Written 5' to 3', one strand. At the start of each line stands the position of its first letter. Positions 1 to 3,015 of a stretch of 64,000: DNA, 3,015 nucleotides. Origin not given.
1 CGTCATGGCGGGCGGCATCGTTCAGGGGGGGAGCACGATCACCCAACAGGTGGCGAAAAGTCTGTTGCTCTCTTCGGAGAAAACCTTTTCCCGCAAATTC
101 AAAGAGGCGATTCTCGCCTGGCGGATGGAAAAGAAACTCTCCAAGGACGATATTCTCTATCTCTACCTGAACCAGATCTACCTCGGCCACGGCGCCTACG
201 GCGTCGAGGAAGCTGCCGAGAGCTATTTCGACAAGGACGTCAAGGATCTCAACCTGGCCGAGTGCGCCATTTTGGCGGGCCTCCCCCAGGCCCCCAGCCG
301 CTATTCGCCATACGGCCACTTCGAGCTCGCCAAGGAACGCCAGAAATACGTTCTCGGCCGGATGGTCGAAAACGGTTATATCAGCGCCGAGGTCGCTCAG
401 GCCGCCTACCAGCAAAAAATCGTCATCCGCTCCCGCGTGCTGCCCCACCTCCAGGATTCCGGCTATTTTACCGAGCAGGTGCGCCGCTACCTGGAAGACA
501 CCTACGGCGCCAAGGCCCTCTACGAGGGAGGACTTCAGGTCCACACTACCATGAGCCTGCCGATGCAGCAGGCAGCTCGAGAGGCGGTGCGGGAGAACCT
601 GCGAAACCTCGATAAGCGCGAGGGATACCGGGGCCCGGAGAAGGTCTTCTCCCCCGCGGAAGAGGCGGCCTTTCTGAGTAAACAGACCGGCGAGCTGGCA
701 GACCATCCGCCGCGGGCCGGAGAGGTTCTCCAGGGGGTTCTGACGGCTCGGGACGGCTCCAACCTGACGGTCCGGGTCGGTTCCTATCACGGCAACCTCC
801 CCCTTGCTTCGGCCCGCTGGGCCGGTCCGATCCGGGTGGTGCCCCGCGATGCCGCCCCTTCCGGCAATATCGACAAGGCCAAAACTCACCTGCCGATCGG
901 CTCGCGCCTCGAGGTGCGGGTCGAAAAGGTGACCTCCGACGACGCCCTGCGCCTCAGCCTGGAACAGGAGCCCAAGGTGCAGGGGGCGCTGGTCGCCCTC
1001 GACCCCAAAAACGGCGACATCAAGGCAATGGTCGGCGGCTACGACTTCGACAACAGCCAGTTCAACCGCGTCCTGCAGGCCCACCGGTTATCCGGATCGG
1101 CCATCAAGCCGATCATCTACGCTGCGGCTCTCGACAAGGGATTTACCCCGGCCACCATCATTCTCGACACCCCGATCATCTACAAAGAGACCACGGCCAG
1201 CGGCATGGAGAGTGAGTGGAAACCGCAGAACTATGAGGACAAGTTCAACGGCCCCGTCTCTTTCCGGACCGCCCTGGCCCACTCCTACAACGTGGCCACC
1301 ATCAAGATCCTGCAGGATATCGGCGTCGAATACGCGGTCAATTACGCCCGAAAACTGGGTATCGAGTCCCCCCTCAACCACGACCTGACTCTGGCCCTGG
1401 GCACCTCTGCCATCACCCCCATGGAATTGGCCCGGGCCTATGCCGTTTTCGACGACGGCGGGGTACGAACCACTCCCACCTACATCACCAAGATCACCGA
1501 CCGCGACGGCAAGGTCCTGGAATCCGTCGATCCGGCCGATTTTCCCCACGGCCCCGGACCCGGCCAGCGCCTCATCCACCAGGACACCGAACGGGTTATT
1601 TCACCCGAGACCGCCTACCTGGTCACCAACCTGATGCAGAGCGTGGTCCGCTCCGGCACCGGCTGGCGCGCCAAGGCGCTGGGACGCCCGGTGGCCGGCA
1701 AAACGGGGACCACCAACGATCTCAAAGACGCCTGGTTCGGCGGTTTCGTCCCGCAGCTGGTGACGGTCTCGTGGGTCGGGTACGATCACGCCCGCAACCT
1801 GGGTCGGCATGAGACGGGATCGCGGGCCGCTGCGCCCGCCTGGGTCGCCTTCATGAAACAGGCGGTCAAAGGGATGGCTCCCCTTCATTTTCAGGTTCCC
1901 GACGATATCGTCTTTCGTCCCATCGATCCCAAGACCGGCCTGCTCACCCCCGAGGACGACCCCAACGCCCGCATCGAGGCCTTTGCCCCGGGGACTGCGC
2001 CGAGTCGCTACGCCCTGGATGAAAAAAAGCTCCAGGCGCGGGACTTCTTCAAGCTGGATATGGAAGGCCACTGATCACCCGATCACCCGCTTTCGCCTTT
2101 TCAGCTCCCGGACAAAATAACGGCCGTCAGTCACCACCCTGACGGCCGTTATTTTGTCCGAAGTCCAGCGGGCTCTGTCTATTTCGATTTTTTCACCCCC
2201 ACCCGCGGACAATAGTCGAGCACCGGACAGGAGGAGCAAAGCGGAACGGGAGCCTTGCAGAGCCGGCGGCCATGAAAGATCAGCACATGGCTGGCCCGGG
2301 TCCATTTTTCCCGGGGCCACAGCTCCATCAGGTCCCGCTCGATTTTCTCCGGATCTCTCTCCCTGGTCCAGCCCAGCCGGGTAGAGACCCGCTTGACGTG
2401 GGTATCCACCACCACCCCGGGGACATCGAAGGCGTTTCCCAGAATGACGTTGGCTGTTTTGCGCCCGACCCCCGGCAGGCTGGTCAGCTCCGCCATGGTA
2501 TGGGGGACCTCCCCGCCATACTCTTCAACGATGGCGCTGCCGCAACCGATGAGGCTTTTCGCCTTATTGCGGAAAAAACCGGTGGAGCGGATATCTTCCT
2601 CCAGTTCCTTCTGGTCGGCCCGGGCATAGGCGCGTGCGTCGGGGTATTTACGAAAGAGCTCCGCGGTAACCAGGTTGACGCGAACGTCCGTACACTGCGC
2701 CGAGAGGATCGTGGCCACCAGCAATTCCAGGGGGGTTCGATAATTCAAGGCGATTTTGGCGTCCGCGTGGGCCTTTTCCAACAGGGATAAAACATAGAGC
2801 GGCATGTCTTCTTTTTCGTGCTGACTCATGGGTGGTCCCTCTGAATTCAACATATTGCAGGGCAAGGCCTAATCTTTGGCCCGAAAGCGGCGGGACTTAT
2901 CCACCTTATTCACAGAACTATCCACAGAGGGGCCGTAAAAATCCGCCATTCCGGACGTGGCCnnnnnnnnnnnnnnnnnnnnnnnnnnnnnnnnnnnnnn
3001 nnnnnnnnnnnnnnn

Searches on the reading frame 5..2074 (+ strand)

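Call 69: search_protein_families(library=pfam, proteins=[window:5-2074:+], max_evalue=0.00001)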
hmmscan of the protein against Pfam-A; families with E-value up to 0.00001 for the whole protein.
window:5-2074:+ (689 aa): 3 families
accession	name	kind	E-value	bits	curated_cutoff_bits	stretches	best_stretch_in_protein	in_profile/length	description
PF00912.28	Transgly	-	6.1e-48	163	27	1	3-120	60-177/178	Transglycosylase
PF00905.27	Transpeptidase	-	6.5e-37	127.8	22.1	1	327-611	1-292/299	Penicillin binding protein transpeptidase domain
PF17092.11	PCB_OB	-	2.3e-07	32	27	1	208-325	1-111/111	Penicillin-binding protein OB-like domain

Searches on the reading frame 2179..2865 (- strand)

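Call 69: search_protein_families(library=pfam, proteins=[window:2179-2865:-], max_evalue=0.00001)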
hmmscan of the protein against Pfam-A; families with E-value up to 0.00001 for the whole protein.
window:2179-2865:- (228 aa): 2 families
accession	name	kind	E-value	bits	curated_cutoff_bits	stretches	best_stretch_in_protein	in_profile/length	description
PF00730.31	HhH-GPD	-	1.6e-27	96.4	26.2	1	50-184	1-107/108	HhH-GPD superfamily base excision DNA repair protein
PF00633.29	HHH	-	6e-10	38.9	24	1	115-142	1-28/30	Helix-hairpin-helix motif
